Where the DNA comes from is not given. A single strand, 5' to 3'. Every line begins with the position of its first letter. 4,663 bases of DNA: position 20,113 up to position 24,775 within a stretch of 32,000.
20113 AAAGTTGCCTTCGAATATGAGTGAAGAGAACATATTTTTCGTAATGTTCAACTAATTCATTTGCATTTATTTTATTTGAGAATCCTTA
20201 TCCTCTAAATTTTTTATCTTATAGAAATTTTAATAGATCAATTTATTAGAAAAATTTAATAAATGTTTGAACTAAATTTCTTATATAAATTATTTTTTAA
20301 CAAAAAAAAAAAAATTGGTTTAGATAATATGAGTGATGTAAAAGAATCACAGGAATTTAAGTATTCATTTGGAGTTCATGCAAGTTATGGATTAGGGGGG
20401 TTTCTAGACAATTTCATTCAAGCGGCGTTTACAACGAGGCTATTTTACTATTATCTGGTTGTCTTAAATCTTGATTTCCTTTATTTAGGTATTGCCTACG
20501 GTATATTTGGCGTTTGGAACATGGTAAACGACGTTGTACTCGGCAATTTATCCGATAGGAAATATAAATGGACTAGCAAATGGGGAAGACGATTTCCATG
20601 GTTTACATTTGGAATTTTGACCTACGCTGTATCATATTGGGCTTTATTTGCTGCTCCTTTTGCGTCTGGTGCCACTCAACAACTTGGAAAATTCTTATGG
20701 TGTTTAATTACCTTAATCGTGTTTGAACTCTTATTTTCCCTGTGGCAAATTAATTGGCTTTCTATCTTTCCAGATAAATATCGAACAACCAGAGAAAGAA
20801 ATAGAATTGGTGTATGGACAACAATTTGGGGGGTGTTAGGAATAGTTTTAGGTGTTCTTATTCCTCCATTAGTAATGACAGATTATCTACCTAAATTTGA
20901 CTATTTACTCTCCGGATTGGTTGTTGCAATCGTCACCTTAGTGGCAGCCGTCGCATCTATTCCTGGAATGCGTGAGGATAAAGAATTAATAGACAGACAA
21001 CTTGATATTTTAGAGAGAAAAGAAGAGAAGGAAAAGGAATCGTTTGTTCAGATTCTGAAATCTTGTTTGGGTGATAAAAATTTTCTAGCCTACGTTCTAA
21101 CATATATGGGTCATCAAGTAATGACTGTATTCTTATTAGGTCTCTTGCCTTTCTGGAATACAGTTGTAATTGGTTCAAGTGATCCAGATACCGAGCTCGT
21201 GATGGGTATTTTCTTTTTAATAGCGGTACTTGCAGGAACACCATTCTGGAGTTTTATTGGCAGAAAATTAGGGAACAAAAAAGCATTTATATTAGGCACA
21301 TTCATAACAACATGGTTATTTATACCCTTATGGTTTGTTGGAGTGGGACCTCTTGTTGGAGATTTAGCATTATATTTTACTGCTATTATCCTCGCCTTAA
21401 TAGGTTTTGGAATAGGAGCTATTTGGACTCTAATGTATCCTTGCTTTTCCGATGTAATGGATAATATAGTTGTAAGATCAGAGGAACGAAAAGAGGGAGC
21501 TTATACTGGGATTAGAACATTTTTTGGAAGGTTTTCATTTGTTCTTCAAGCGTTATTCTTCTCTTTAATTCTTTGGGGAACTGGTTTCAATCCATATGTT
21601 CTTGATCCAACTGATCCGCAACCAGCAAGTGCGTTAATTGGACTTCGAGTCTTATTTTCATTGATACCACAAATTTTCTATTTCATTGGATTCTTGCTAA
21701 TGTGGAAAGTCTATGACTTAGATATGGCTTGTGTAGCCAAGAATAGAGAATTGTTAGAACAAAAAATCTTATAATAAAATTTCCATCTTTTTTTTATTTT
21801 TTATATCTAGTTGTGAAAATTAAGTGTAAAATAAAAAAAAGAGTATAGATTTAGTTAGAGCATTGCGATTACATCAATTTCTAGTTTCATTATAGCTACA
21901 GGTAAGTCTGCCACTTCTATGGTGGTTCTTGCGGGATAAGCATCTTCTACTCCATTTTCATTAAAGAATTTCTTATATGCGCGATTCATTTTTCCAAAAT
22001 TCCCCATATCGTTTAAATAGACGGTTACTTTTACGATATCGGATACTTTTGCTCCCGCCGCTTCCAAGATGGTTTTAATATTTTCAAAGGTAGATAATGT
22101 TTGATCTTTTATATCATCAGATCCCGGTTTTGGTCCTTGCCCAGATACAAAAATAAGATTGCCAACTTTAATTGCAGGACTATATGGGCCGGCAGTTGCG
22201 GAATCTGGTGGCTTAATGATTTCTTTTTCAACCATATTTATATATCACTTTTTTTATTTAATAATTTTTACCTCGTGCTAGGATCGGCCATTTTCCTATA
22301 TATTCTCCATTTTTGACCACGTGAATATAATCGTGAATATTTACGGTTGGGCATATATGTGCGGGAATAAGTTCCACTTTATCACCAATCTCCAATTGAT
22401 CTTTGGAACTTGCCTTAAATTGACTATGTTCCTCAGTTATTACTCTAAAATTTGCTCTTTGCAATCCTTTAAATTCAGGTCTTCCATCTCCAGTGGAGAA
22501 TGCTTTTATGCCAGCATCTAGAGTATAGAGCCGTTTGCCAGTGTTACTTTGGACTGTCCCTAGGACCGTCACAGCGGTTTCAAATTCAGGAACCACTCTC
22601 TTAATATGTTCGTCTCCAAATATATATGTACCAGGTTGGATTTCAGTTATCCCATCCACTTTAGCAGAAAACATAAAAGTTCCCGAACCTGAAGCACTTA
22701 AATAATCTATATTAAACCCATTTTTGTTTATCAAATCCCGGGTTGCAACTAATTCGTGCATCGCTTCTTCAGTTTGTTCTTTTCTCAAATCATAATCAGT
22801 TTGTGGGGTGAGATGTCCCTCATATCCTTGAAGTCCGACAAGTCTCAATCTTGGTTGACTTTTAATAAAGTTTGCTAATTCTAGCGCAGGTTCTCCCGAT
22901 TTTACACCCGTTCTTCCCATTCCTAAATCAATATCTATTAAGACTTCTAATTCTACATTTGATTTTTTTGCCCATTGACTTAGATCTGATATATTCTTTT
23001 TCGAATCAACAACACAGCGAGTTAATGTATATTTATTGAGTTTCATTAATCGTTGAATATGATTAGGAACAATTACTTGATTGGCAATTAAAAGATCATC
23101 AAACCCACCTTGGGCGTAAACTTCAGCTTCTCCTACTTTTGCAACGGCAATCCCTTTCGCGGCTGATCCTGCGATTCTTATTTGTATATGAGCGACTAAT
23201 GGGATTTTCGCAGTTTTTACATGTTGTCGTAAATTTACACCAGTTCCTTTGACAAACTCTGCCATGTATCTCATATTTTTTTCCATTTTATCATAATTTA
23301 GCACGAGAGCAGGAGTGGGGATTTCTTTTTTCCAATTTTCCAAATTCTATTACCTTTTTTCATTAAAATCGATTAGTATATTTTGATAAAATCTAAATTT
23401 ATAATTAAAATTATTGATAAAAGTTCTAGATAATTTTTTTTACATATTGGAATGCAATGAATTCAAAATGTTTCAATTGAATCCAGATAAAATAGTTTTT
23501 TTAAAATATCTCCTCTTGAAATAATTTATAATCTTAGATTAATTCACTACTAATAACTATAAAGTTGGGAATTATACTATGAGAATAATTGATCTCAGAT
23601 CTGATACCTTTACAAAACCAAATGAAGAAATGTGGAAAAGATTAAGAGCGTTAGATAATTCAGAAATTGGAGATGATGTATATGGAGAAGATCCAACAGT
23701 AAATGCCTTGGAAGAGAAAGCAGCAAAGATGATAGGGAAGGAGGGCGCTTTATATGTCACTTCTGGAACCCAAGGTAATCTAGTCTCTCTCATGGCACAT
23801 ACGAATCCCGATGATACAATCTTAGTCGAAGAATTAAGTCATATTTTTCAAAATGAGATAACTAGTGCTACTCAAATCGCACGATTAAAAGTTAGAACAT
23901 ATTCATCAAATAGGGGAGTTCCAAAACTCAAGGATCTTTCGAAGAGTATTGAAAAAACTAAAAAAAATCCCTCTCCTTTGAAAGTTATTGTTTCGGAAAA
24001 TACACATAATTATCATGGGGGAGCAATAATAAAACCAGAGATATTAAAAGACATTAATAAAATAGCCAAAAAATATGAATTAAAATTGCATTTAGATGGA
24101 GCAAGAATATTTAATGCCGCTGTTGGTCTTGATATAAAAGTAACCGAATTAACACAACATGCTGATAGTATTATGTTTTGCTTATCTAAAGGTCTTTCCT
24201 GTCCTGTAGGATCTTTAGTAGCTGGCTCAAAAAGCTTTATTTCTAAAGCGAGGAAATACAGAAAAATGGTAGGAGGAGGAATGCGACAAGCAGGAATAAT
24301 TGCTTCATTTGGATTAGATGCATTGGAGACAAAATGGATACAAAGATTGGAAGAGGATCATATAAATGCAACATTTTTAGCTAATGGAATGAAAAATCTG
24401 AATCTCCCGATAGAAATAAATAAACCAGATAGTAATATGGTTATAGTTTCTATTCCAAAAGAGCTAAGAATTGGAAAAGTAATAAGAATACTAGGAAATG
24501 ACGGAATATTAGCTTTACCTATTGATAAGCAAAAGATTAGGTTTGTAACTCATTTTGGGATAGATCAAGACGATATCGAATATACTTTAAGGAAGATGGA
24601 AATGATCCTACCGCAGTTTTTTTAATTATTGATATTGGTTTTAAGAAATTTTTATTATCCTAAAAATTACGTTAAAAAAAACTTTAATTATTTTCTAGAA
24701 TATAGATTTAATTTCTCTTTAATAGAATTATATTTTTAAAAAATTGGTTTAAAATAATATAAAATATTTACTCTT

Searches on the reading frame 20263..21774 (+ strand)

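Call 8: search_protein_families(library=pfam, proteins=[window:20263-21774:+], max_evalue=0.01)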
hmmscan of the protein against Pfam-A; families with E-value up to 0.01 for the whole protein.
window:20263-21774:+ (503 aa): 2 families
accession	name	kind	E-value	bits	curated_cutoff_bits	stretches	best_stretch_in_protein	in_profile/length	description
PF13347.12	MFS_2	-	2.4e-56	191.5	27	1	41-487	1-426/427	MFS/sugar transport protein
PF07690.21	MFS_1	-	5.6e-21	75.3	33.4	2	103-428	55-345/347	Major Facilitator Superfamily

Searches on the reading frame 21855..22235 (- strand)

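Call 8: search_protein_families(library=pfam, proteins=[window:21855-22235:-], max_evalue=0.01)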
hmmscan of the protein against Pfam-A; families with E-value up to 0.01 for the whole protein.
window:21855-22235:- (126 aa): 1 family
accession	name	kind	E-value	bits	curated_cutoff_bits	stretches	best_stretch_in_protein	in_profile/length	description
PF01042.26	Ribonuc_L-PSP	-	3.4e-34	117.9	27.3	1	13-125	6-120/121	Endoribonuclease L-PSP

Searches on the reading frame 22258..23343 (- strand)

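Call 8: search_protein_families(library=pfam, proteins=[window:22258-23343:-], max_evalue=0.01)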
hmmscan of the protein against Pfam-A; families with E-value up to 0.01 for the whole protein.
window:22258-23343:- (361 aa): 2 families
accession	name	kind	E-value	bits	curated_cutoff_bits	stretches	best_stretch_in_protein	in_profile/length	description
PF01168.26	Ala_racemase_N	-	1.3e-27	97.4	24.1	1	16-245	2-219/220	Alanine racemase, N-terminal domain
PF14031.13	D-ser_dehydrat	-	2.7e-16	60.4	22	1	257-343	1-97/97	Putative serine dehydratase domain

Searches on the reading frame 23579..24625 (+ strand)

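Call 8: search_protein_families(library=pfam, proteins=[window:23579-24625:+], max_evalue=0.01)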
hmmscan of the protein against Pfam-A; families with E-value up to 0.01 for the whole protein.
window:23579-24625:+ (348 aa): 3 families
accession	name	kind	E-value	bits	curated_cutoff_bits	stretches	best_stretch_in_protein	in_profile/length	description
PF01212.27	Beta_elim_lyase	-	1.5e-86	290.8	27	1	5-290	1-283/288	Beta-eliminating lyase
PF00155.27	Aminotran_1_2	-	4.2e-14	52.9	19.7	1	34-314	37-332/361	Aminotransferase class I and II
PF01041.23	DegT_DnrJ_EryC1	-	5.2e-05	23.1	19.8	1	37-175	22-147/360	DegT/DnrJ/EryC1/StrS aminotransferase family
